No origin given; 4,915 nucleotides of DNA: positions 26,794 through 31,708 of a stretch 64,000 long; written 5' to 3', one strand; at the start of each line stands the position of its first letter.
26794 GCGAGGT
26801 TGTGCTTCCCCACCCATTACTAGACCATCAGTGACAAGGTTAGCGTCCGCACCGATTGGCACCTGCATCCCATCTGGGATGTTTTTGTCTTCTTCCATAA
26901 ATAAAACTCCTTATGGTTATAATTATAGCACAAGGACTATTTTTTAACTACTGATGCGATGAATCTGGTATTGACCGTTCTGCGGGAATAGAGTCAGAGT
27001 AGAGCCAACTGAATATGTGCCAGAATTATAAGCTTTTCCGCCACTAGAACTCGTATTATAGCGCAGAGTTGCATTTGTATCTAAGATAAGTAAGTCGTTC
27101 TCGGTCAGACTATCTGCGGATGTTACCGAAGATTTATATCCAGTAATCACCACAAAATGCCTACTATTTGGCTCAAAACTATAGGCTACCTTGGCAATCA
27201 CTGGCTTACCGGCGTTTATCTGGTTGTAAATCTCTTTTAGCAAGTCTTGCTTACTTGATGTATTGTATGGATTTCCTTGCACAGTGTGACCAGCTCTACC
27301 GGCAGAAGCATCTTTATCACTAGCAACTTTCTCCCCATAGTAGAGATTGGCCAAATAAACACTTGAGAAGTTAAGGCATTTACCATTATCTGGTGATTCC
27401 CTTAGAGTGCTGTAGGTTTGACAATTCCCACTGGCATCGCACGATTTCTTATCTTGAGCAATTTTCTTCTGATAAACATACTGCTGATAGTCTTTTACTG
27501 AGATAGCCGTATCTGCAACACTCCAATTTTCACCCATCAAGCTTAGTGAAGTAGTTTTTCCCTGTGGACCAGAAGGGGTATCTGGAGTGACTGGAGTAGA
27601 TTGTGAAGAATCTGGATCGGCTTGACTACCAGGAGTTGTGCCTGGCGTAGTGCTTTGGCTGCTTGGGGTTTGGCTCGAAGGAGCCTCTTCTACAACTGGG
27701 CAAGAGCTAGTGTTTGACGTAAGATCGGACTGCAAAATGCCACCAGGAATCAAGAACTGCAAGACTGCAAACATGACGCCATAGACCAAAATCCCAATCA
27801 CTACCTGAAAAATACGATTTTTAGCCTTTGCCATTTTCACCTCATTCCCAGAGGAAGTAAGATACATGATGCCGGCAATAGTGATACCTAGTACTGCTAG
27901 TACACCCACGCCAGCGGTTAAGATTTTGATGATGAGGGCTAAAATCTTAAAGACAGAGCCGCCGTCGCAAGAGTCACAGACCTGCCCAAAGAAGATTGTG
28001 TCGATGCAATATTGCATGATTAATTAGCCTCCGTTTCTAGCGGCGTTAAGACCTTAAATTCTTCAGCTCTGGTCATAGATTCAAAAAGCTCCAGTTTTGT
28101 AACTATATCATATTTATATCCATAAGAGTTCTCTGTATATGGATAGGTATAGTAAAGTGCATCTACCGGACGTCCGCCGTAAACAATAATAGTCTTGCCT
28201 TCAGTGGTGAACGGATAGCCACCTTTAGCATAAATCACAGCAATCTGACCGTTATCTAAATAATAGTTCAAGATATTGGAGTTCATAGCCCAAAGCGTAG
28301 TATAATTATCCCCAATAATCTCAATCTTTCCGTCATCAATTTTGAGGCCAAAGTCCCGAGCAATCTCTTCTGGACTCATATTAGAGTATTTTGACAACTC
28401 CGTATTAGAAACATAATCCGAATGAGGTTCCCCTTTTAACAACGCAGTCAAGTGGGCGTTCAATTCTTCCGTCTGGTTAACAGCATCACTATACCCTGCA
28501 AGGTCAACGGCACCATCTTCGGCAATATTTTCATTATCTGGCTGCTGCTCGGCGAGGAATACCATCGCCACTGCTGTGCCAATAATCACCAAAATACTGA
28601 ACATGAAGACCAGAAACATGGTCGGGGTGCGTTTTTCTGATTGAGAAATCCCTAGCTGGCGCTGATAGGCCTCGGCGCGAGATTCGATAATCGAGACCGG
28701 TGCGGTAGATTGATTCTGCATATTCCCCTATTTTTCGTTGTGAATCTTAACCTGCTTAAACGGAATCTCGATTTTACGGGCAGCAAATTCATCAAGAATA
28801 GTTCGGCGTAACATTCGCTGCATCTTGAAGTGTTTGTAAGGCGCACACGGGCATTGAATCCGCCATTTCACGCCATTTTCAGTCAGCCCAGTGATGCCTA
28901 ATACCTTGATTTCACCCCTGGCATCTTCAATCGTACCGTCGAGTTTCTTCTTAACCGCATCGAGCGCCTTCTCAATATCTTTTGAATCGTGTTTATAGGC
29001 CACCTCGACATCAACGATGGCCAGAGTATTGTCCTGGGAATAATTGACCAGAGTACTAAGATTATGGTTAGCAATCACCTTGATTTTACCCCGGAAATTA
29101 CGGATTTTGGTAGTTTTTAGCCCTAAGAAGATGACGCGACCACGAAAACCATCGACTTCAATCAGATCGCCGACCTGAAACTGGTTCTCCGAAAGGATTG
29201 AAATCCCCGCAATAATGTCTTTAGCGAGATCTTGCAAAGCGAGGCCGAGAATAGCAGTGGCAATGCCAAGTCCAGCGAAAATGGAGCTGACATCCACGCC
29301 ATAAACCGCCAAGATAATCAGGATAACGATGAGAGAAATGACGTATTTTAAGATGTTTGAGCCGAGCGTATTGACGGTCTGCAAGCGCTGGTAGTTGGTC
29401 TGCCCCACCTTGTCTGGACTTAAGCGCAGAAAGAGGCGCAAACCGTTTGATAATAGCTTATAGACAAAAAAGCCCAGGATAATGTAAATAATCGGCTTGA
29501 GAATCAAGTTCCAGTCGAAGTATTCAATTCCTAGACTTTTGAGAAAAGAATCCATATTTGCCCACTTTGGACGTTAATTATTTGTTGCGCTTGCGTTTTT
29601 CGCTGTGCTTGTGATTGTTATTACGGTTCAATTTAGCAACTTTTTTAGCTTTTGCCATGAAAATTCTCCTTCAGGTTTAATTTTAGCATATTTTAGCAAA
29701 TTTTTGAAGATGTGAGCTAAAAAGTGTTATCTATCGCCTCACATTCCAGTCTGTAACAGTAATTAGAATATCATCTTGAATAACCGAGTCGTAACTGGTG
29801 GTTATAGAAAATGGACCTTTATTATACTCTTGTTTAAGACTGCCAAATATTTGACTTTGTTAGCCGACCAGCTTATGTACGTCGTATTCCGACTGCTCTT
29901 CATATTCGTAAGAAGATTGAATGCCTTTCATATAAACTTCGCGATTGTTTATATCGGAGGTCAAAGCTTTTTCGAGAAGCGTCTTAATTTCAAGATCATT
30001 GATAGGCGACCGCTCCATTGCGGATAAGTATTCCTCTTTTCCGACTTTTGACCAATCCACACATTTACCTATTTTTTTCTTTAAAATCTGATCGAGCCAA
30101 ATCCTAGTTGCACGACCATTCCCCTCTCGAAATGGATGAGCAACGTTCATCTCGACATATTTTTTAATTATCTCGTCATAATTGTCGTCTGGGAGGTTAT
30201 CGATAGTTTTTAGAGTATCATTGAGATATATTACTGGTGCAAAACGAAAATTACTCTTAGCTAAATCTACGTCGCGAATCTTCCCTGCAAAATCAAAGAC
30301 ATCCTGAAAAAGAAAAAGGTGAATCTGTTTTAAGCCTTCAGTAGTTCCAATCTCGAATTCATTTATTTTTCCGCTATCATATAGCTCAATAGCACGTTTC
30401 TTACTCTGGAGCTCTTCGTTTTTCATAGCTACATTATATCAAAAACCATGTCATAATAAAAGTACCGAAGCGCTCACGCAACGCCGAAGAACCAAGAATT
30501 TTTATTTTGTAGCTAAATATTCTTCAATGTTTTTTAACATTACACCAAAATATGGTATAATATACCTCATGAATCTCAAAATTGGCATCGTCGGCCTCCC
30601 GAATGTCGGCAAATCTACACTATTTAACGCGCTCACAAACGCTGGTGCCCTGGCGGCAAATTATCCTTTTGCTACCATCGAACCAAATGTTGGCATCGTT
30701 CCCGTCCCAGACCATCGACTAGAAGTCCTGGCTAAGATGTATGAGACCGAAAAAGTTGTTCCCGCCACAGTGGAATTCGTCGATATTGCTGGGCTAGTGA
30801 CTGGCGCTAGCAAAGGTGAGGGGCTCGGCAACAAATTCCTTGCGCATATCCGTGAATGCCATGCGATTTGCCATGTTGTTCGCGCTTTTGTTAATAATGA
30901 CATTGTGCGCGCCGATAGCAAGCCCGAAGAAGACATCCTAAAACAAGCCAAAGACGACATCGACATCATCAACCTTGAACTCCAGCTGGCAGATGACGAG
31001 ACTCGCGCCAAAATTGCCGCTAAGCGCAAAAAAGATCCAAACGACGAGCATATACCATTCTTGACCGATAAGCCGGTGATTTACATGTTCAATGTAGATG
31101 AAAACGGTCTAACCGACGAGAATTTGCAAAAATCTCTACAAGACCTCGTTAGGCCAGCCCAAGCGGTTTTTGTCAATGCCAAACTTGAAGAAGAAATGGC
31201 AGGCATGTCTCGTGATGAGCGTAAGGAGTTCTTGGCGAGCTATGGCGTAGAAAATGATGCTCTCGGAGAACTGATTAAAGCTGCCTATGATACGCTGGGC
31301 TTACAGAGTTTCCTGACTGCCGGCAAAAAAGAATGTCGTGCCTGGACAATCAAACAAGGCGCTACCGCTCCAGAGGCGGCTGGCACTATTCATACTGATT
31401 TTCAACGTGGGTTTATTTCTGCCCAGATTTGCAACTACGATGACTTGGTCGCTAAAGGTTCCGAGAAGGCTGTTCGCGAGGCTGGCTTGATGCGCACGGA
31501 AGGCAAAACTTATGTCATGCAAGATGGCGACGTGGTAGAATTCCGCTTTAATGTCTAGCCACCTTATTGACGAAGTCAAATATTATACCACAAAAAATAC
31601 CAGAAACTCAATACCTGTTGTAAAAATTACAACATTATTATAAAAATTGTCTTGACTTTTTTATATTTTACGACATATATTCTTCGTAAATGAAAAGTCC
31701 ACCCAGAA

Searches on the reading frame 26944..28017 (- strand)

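Call 20: search_protein_families(library=pfam, proteins=[window:26944-28017:-], max_evalue=0.001)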
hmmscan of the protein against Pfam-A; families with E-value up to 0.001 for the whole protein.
window:26944-28017:- (357 aa): 2 families
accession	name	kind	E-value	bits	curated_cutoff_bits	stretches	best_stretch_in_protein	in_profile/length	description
PF13529.12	Peptidase_C39_2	-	9.2e-07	30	24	1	252-297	81-133/143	Peptidase_C39 like family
PF18895.5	T4SS_pilin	-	0.00047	20.6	26.6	1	30-81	13-63/71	Type IV secretion system pilin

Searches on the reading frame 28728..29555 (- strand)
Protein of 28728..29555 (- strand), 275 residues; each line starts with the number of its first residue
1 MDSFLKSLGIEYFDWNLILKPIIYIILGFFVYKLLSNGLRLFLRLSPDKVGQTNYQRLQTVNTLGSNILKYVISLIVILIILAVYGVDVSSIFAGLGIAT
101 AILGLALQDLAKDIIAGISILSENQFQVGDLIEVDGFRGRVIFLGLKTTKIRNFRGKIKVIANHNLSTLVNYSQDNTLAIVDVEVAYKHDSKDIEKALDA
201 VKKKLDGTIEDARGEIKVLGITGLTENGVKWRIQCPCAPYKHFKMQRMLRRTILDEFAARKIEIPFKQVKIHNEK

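Call 20: search_protein_families(library=pfam, proteins=[window:28728-29555:-], max_evalue=0.001)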
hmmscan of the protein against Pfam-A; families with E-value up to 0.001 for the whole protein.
window:28728-29555:- (275 aa): 2 families
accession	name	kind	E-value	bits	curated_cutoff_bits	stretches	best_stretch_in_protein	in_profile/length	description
PF00924.24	MS_channel_2nd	-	5.4e-18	65.3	20.2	1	109-173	1-67/68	Mechanosensitive ion channel, beta-domain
PF21088.3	MS_channel_1st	-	3.8e-07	30.4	23.1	1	67-108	1-42/42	Mechanosensitive ion channel, transmembrane helices 2/3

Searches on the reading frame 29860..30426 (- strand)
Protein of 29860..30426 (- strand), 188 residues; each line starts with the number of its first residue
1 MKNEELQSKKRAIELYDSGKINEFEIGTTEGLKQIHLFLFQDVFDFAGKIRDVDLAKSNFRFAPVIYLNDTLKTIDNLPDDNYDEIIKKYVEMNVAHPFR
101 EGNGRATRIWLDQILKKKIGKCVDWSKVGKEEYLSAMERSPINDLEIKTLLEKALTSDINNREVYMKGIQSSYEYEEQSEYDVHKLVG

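Call 20: search_protein_families(library=pfam, proteins=[window:29860-30426:-], max_evalue=0.001)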
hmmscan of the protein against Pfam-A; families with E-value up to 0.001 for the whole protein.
window:29860-30426:- (188 aa): 1 family
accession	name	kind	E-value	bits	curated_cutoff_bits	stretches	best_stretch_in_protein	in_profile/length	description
PF02661.23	Fic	-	3.5e-11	44.2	24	1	29-115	4-93/93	Fic/DOC family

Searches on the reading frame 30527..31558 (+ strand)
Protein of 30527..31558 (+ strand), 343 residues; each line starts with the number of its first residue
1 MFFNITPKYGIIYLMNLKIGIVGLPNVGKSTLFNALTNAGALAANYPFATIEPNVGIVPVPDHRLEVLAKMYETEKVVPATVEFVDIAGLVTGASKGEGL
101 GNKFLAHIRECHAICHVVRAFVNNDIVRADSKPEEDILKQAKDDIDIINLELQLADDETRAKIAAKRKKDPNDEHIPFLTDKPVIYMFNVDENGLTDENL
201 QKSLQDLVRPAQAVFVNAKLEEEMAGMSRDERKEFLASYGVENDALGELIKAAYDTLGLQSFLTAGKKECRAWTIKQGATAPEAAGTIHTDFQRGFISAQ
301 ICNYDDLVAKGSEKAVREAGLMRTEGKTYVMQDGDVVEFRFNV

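Call 20: search_protein_families(library=pfam, proteins=[window:30527-31558:+], max_evalue=0.001)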
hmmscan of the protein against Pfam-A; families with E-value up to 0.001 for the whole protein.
window:30527-31558:+ (343 aa): 4 families
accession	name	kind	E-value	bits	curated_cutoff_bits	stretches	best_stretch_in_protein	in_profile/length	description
PF06071.19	YchF-GTPase_C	-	3.2e-38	130.1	27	1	259-342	1-84/84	Protein of unknown function (DUF933)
PF01926.29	MMR_HSR1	-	2.1e-23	83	21.9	1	18-134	1-97/113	50S ribosome-binding GTPase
PF02421.24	FeoB_N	-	9.7e-09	35.4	27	1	18-67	2-51/156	Ferrous iron transport protein B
PF02824.27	TGS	-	0.0008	19.8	22.2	0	275-339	13-58/60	TGS domain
